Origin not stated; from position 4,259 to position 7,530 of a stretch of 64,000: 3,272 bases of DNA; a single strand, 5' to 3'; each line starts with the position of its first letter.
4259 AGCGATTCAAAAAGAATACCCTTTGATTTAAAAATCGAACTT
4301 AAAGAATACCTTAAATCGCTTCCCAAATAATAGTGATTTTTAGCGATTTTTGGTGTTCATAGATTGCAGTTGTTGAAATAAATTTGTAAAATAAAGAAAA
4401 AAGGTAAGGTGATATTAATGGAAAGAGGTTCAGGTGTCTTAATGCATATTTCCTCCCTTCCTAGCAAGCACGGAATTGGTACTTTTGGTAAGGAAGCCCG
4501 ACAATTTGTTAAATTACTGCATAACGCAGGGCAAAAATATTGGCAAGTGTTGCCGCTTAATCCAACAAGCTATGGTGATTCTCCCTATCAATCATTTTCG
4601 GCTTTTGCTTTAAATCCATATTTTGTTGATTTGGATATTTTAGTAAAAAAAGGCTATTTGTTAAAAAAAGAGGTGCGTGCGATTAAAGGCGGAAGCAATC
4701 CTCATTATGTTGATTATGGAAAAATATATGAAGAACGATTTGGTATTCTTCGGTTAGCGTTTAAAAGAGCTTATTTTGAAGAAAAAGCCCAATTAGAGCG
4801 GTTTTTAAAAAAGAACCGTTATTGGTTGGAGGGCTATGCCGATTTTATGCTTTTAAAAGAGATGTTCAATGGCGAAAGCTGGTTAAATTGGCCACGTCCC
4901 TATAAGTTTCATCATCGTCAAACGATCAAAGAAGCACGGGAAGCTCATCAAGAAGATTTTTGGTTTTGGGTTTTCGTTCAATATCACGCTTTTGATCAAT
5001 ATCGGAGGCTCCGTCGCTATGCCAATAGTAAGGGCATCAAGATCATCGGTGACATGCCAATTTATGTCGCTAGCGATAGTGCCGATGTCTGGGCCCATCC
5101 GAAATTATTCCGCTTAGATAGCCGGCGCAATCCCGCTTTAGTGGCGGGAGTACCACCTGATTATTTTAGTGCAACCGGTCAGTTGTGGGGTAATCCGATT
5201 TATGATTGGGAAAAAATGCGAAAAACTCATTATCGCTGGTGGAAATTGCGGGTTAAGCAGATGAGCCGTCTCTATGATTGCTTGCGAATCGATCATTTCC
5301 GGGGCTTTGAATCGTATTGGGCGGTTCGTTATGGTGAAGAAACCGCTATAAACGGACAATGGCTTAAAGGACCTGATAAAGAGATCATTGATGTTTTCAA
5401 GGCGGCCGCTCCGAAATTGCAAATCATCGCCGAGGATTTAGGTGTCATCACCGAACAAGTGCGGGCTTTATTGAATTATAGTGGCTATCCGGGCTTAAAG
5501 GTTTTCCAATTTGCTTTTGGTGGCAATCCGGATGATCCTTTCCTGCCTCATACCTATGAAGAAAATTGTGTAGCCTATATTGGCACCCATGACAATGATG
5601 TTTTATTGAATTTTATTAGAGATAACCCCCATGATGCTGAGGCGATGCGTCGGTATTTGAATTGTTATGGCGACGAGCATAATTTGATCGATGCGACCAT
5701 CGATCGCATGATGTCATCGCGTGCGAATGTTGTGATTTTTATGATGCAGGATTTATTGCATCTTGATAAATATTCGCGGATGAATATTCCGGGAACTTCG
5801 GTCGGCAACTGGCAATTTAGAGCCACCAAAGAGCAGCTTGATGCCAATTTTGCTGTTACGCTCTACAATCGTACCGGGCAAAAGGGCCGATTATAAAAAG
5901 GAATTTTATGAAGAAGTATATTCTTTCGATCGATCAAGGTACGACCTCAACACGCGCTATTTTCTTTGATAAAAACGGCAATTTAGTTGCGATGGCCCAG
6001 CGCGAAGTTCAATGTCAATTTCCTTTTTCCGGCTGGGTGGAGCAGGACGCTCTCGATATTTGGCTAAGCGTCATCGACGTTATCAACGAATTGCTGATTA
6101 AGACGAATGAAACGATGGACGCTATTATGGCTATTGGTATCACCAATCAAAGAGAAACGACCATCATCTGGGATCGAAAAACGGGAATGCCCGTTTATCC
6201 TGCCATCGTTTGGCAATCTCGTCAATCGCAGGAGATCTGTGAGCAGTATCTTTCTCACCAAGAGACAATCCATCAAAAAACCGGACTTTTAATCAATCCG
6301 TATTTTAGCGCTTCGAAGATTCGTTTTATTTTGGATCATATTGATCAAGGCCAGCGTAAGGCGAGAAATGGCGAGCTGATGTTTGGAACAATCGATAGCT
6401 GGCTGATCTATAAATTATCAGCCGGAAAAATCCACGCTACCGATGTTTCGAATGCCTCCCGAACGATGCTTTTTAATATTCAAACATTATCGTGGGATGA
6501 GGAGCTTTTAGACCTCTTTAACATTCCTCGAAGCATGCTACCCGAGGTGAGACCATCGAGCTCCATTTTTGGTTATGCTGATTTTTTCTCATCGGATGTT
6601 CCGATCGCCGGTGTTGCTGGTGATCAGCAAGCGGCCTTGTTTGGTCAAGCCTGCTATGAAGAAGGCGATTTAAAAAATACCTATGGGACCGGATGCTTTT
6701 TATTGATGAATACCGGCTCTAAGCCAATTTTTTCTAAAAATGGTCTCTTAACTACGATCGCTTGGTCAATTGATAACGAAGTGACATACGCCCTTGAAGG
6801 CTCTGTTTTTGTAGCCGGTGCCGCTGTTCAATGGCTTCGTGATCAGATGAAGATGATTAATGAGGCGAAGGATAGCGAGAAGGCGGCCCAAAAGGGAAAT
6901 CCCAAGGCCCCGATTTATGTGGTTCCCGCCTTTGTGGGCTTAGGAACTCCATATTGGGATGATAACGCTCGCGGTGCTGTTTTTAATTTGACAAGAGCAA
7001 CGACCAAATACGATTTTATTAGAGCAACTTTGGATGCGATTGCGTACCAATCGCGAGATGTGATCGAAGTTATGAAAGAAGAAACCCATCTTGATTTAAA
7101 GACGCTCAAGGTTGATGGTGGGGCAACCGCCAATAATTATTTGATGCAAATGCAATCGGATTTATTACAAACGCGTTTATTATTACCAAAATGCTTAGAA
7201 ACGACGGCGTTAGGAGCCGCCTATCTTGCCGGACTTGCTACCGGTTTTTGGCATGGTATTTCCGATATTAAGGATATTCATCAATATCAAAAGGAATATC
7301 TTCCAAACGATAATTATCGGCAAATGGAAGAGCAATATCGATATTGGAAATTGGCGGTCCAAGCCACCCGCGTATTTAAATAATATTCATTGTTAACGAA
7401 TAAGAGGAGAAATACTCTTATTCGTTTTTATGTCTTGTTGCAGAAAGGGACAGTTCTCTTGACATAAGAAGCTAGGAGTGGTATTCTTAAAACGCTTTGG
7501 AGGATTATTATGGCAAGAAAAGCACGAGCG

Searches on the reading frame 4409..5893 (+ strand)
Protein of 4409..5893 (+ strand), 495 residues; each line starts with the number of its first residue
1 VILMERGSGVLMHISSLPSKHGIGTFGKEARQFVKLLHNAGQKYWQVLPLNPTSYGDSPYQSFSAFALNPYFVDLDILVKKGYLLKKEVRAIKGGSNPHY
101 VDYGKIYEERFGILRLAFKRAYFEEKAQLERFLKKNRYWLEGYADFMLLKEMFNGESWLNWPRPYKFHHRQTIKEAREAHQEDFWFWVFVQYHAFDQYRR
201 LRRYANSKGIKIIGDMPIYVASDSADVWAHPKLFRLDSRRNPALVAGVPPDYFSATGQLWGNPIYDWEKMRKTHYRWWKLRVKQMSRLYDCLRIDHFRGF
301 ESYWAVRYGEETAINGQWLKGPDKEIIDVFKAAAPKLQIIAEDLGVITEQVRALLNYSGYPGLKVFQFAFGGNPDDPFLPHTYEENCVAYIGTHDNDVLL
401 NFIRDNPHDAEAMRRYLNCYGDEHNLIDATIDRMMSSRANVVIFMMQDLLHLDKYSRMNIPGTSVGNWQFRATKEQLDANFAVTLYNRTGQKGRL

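Call 75: search_protein_families(library=pfam, proteins=[window:4409-5893:+], max_evalue=0.00001)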
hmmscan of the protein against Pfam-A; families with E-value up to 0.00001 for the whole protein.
window:4409-5893:+ (495 aa): 1 family
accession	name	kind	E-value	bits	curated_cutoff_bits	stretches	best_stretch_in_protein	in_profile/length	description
PF02446.23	Glyco_hydro_77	-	9.5e-178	592.3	25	1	12-477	1-464/465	4-alpha-glucanotransferase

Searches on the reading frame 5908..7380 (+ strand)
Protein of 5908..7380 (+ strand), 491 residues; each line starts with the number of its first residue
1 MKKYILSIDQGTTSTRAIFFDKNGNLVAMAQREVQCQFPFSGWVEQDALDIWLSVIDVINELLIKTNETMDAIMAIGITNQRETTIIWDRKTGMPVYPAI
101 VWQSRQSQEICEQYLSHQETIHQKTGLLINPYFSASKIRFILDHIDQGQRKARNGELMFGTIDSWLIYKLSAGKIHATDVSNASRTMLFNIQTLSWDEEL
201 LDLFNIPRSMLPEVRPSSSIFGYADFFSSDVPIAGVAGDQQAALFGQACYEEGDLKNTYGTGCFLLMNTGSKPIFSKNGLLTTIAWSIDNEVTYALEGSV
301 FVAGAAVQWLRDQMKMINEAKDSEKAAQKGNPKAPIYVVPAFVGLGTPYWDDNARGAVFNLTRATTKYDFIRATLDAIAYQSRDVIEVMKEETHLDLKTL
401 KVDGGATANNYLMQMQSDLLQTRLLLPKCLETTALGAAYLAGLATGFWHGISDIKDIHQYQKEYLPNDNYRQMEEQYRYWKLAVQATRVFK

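Call 75: search_protein_families(library=pfam, proteins=[window:5908-7380:+], max_evalue=0.00001)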
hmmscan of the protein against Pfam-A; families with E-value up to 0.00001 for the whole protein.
window:5908-7380:+ (491 aa): 2 families
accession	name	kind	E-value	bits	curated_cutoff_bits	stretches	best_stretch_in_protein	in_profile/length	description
PF00370.27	FGGY_N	-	3.9e-69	233.4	28.8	1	4-246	1-245/245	FGGY family of carbohydrate kinases, N-terminal domain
PF02782.22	FGGY_C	-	5.9e-42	144.1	27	1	256-444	2-197/198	FGGY family of carbohydrate kinases, C-terminal domain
